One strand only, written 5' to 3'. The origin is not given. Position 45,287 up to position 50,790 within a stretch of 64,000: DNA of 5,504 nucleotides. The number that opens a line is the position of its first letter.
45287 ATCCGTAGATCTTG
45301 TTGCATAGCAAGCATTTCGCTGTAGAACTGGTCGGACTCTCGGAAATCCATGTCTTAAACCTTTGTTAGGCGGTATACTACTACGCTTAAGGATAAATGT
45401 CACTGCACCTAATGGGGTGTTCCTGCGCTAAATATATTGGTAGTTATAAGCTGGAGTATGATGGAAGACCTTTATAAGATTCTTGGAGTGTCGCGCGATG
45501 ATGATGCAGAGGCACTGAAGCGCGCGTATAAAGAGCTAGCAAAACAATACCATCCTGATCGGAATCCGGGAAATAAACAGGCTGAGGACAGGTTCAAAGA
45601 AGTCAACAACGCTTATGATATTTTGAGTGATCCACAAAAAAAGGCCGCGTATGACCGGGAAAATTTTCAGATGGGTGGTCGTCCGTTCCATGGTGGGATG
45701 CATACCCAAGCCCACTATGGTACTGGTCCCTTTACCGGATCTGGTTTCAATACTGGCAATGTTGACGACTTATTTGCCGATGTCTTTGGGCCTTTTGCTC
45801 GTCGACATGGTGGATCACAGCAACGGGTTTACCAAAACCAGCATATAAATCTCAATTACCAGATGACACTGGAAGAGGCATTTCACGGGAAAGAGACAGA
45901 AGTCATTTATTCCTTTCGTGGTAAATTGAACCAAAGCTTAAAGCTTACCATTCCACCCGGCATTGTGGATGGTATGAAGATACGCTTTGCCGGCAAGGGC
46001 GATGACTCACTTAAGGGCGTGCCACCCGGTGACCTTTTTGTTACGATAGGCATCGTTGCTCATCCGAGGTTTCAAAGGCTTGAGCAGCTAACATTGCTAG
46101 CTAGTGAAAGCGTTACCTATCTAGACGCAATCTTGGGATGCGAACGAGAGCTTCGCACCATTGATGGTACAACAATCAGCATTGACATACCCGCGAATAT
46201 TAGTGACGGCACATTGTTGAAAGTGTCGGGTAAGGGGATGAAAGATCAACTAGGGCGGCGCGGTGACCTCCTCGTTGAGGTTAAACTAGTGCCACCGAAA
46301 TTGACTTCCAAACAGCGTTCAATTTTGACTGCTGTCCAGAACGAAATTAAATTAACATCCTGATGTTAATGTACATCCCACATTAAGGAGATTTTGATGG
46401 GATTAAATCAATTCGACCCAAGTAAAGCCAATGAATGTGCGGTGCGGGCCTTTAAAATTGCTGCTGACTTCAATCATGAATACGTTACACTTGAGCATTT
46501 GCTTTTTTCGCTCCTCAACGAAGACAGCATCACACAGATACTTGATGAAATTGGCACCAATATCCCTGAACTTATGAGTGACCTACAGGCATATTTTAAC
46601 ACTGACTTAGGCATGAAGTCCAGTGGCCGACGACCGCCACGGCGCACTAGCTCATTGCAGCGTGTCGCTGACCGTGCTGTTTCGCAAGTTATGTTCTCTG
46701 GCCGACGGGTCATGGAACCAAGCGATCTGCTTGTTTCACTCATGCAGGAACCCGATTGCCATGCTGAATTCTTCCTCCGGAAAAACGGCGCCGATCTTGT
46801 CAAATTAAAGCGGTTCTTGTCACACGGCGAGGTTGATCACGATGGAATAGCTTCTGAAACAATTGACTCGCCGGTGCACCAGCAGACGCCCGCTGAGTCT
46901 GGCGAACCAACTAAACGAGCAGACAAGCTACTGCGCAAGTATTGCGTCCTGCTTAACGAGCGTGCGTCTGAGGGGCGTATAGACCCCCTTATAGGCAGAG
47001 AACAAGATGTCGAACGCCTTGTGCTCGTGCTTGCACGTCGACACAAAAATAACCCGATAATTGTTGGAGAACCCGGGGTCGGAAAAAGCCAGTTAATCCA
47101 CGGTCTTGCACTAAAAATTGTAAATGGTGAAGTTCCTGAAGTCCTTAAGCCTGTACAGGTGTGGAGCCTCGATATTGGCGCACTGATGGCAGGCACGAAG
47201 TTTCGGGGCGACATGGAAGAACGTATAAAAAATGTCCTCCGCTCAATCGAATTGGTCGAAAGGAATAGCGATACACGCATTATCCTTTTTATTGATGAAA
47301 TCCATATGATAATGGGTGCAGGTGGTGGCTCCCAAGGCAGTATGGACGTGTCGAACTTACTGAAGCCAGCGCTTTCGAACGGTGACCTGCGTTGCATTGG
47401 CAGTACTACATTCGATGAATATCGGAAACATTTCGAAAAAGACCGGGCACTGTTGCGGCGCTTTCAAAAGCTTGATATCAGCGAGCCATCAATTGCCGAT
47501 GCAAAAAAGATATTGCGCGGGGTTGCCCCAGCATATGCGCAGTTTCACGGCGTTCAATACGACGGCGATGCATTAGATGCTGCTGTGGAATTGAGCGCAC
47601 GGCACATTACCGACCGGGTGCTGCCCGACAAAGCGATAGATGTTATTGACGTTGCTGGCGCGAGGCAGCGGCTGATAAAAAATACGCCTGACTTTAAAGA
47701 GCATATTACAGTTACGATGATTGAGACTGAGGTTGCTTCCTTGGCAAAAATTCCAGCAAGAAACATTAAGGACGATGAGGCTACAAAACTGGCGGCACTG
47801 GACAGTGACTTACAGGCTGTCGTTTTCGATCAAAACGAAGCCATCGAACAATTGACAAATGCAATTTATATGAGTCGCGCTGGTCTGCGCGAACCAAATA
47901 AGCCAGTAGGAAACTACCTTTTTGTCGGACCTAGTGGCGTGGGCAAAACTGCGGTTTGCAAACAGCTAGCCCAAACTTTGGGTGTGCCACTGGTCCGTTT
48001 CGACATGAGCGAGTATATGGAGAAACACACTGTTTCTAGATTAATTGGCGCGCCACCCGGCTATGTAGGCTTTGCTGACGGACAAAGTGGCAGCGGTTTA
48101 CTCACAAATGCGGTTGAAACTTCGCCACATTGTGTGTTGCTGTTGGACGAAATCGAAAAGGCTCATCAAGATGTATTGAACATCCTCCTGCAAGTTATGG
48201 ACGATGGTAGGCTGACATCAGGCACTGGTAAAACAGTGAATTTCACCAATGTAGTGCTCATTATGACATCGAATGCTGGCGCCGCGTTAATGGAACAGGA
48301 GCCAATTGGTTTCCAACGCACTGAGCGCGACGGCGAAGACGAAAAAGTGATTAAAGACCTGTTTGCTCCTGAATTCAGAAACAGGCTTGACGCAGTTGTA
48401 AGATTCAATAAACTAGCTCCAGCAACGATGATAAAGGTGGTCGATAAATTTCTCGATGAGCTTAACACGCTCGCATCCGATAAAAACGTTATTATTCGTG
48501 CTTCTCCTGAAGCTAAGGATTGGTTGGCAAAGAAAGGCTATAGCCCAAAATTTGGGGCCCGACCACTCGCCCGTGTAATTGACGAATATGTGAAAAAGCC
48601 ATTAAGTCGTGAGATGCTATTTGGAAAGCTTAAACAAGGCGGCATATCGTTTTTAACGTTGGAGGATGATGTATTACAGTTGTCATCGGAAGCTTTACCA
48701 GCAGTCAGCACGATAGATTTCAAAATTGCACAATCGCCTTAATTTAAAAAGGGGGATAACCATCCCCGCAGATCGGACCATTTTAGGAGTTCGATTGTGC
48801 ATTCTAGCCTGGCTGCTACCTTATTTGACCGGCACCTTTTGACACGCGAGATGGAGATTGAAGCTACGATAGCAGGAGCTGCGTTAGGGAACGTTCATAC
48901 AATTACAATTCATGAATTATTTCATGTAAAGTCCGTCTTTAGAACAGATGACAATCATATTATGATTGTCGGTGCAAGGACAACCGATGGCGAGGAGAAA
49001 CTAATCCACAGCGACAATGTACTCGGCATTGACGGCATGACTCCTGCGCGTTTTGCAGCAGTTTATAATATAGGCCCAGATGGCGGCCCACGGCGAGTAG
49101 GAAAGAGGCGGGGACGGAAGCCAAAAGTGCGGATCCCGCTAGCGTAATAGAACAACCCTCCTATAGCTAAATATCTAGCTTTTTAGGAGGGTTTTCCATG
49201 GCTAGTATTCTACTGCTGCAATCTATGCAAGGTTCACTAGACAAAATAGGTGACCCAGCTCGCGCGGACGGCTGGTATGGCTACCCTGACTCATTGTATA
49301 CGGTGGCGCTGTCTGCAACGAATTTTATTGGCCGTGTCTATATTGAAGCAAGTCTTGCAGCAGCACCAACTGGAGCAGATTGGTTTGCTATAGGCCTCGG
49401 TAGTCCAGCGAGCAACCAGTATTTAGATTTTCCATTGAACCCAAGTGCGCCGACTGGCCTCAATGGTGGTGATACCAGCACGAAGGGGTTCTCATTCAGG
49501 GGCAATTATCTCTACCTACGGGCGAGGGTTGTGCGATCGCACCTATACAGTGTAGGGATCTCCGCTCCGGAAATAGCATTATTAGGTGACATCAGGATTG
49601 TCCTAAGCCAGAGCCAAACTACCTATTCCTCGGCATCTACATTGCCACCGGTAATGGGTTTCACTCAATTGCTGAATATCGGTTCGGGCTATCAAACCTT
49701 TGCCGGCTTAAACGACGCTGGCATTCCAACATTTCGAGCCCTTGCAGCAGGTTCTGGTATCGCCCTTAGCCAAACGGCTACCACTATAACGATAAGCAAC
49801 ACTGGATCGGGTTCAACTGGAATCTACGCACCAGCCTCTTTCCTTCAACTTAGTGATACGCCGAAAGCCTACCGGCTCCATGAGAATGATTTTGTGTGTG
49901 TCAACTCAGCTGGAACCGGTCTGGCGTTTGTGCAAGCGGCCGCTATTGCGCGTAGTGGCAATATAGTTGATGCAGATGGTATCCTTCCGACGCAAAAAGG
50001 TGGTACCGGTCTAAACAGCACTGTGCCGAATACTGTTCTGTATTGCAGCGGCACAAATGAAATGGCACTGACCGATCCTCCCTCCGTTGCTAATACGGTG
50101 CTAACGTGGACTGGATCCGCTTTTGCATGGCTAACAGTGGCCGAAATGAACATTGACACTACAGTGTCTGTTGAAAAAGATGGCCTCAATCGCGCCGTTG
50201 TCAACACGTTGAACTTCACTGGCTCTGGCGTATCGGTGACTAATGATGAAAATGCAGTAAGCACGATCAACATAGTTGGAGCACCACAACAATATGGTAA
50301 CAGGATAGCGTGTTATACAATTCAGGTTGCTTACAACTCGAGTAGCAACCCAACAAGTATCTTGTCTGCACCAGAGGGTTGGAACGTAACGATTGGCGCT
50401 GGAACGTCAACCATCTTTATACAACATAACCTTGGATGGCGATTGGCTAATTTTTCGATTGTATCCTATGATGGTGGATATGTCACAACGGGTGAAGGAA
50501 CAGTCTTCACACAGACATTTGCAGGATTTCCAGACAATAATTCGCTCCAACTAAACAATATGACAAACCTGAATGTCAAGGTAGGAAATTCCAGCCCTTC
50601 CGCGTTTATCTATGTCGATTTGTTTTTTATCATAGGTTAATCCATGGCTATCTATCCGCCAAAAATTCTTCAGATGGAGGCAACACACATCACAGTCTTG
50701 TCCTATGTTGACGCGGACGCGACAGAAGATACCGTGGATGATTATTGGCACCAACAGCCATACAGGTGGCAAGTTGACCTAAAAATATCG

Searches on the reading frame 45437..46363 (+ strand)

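Call 32: search_protein_families(library=pfam, proteins=[window:45437-46363:+], max_evalue=0.001)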
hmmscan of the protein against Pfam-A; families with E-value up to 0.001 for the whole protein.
window:45437-46363:+ (308 aa): 2 families
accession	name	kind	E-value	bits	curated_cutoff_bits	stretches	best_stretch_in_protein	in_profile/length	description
PF01556.23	DnaJ_C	-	4.5e-33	114.9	26.6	1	138-287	2-152/152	DnaJ C terminal domain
PF00226.36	DnaJ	-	1.5e-25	89.5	27.8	1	11-73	1-63/63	DnaJ domain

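Call 33: search_protein_families(library=phrogs, proteins=[window:45437-46363:+], max_evalue=0.0001)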
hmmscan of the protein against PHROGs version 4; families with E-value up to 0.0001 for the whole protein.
window:45437-46363:+ (308 aa): 7 families
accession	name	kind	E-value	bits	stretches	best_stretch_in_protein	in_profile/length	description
phrog_14336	-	unknown function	1.3e-69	236.3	2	10-159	4-141/363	-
phrog_11153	-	unknown function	1.7e-11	45.4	1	13-74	8-68/337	-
phrog_31004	-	unknown function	8.3e-09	36.9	1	13-66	4-57/156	-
phrog_2778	-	unknown function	1.2e-07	32.7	1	10-74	35-97/239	-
phrog_9210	-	unknown function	1.2e-07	32.6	1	13-65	152-201/204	-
phrog_15863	-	unknown function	2.6e-06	28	1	23-70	155-200/312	-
phrog_13942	-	unknown function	4.2e-05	24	1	13-65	18-66/336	-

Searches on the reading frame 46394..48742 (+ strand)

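Call 8: search_protein_families(library=phrogs, proteins=[window:46394-48742:+], max_evalue=0.00001)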
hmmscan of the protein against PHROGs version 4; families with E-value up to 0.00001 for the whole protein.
window:46394-48742:+ (782 aa): 11 families
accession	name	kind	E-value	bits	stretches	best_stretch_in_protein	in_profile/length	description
phrog_4871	-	other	2.2e-258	860.7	1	14-766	14-757/764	ATP-dependent protease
phrog_4339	-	unknown function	7.4e-15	56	1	507-543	53-89/552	-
phrog_3757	-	unknown function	6.8e-13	49.7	1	425-543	46-164/367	-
phrog_249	-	moron, auxiliary metabolic gene and host takeover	4.2e-12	47.1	1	507-618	129-234/380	porphyrin biosynthesis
phrog_8638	-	unknown function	1e-11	45.2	1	508-594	308-380/568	-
phrog_1297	-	other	1.3e-11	45.2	0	509-607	29-128/356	ATPase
phrog_168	-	DNA, RNA and nucleotide metabolism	1.5e-10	42.3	1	506-634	43-145/314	clamp loader of DNA polymerase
phrog_5846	-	DNA, RNA and nucleotide metabolism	9.9e-09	35.9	0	196-403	15-190/380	clamp loader of DNA polymerase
phrog_10401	-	other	1.3e-08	35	0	508-589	463-529/667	ATPase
phrog_7998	-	unknown function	3.2e-07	30.9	0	509-598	44-139/339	-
phrog_296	-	integration and excision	7.1e-06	26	0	509-547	322-358/626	DNA transposition protein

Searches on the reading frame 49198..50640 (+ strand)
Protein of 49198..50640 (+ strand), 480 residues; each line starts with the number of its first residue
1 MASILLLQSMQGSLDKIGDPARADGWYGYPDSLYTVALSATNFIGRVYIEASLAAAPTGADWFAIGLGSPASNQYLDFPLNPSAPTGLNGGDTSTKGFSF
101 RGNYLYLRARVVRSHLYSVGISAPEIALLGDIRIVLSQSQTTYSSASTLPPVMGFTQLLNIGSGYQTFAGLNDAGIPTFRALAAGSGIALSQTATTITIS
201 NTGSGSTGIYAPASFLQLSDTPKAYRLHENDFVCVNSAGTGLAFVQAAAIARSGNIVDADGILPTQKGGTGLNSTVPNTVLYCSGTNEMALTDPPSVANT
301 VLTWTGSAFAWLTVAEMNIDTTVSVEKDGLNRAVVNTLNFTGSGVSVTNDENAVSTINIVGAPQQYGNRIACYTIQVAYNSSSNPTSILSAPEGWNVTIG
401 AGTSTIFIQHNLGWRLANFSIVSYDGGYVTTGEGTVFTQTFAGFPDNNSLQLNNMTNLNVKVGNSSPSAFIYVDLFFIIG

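Call 8: search_protein_families(library=phrogs, proteins=[window:49198-50640:+], max_evalue=0.00001)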
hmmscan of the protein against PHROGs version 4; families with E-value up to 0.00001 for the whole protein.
window:49198-50640:+ (480 aa): 2 families
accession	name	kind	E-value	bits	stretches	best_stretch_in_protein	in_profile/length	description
phrog_13657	-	unknown function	8.3e-24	85.2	1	12-117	35-144/165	-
phrog_14467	-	head and packaging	3.5e-08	34.1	1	11-114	193-295/323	virion structural protein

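Call 32: search_protein_families(library=pfam, proteins=[window:49198-50640:+], max_evalue=0.001)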
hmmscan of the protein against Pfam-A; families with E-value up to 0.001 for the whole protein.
window:49198-50640:+ (480 aa): 0 families

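Call 79: search_dna_similar(query=window:49198-50640:+, collection=phages, mode=protein, max_rows=12)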
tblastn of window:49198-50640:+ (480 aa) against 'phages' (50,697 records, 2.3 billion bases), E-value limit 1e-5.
Records with a match: 84; places in all: 84; records where one place covers at least 80% of the query: 0.
Best place of each record, by identity: <60% 84.
By first word of the organism name: Escherichia 33; Pseudomonas 11; Klebsiella 11; Salmonella 8; Erwinia 7; Yersinia 4; Agrobacterium 2; Cronobacter 2; Pectobacterium 2; Serratia 2; and 2 more.
By host as written in the record: Escherichia coli 10; - 9; Pseudomonas aeruginosa PAO1 5; Klebsiella pneumoniae 5; Salmonella enterica subsp. enterica serovar Typhimurium 4; Pseudomonas aeruginosa 3; Escherichia coli O157:H7 3; Erwinia amylovora 3; and 31 more.
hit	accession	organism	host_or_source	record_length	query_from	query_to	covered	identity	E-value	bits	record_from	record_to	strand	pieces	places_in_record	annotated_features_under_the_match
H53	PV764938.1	Sinorhizobium phage Phosso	Sinohrizobium meliloti NRRL L-50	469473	3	117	24%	48.7%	3e-24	112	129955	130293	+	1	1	hypothetical protein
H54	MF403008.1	Agrobacterium phage Atu_ph07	Agrobacterium tumefaciens C58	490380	1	116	24%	47.4%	8e-24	111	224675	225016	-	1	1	hypothetical protein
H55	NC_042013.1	Agrobacterium phage Atu_ph07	Agrobacterium tumefaciens C58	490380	1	116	24%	47.4%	8e-24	111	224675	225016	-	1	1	hypothetical protein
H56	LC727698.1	Pseudomonas phage sp. 30-3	Pseudomonas aeruginosa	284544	2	111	23%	39.8%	1e-16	89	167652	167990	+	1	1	hypothetical protein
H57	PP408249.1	Pseudomonas phage vB_Pa-PAC2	Pseudomonas aeruginosa PAO1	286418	2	111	23%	39.8%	1e-16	89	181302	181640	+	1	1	hypothetical protein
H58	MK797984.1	Pseudomonas phage vB_PaeM_PA5oct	-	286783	2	111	23%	39.8%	1e-16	89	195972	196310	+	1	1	structural protein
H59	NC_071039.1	Pseudomonas phage vB_PaeM_PA5oct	-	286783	2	111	23%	39.8%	1e-16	89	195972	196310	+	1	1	structural protein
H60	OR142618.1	Pseudomonas phage Callisto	Pseudomonas aeruginosa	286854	2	111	23%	39.8%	1e-16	89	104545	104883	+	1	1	hypothetical protein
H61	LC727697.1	Pseudomonas phage sp. 30-2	Pseudomonas aeruginosa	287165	2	111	23%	39.8%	1e-16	89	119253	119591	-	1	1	hypothetical protein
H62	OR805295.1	Pseudomonas phage Paride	Pseudomonas aeruginosa PAO1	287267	2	111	23%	39.8%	1e-16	89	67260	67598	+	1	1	hypothetical protein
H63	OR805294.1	Pseudomonas phage Ettore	Pseudomonas aeruginosa PAO1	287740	2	111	23%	39.8%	1e-16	89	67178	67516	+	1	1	hypothetical protein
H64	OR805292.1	Pseudomonas phage Cassandra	Pseudomonas aeruginosa PAO1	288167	2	111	23%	39.8%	1e-16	89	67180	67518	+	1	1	hypothetical protein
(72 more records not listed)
